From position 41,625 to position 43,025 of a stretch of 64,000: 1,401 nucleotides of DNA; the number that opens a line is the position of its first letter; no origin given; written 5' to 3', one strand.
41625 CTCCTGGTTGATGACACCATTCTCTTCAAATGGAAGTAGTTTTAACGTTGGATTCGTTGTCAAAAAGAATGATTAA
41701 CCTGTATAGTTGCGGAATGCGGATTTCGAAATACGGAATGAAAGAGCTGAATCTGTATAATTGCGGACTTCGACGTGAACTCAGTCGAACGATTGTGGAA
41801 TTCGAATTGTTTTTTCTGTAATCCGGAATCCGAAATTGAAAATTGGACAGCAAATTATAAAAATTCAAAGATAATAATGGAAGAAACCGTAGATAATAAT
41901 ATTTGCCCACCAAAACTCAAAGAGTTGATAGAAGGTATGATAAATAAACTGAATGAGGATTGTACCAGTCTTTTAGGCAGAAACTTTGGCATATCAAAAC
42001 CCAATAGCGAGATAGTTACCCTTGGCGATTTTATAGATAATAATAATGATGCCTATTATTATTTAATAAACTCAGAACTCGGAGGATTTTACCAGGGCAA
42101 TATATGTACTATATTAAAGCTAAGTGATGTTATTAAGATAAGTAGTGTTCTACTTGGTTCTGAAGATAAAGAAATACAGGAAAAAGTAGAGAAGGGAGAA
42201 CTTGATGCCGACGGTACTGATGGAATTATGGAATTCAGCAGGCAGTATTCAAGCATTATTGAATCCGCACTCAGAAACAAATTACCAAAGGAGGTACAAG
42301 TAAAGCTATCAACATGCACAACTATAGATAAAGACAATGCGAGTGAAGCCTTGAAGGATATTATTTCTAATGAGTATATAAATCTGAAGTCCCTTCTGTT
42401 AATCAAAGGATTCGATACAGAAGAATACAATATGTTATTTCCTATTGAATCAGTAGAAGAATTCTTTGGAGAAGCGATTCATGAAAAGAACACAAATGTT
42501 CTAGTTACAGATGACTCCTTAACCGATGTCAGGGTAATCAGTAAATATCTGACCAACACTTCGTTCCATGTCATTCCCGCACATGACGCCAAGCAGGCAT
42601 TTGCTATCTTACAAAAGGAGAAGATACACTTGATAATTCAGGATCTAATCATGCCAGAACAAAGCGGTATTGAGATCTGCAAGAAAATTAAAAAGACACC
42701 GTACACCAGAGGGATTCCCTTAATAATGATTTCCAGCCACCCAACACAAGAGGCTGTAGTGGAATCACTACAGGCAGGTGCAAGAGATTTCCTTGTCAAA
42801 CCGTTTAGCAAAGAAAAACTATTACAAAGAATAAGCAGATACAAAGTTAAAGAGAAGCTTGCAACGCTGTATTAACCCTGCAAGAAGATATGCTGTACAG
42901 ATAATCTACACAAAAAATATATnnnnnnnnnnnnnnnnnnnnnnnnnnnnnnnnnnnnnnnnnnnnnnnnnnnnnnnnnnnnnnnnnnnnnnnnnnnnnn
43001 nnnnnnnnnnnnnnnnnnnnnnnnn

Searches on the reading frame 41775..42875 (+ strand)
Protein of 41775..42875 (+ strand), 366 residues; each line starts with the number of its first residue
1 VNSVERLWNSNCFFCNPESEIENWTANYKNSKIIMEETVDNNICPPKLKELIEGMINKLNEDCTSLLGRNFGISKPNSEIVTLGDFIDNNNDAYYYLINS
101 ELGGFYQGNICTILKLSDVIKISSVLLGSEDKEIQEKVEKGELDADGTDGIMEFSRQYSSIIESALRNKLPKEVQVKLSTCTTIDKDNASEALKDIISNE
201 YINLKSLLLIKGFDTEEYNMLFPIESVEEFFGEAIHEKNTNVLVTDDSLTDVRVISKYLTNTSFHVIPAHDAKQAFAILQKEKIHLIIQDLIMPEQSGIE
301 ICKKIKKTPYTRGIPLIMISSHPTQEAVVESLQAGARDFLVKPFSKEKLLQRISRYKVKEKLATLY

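Call 52: search_protein_families(library=pfam, proteins=[window:41775-42875:+], max_evalue=0.00001)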
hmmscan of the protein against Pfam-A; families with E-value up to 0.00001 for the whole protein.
window:41775-42875:+ (366 aa): 1 family
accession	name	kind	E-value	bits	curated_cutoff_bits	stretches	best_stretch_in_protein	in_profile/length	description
PF00072.30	Response_reg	-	1.5e-24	86.7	30.2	1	242-353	1-110/111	Response regulator receiver domain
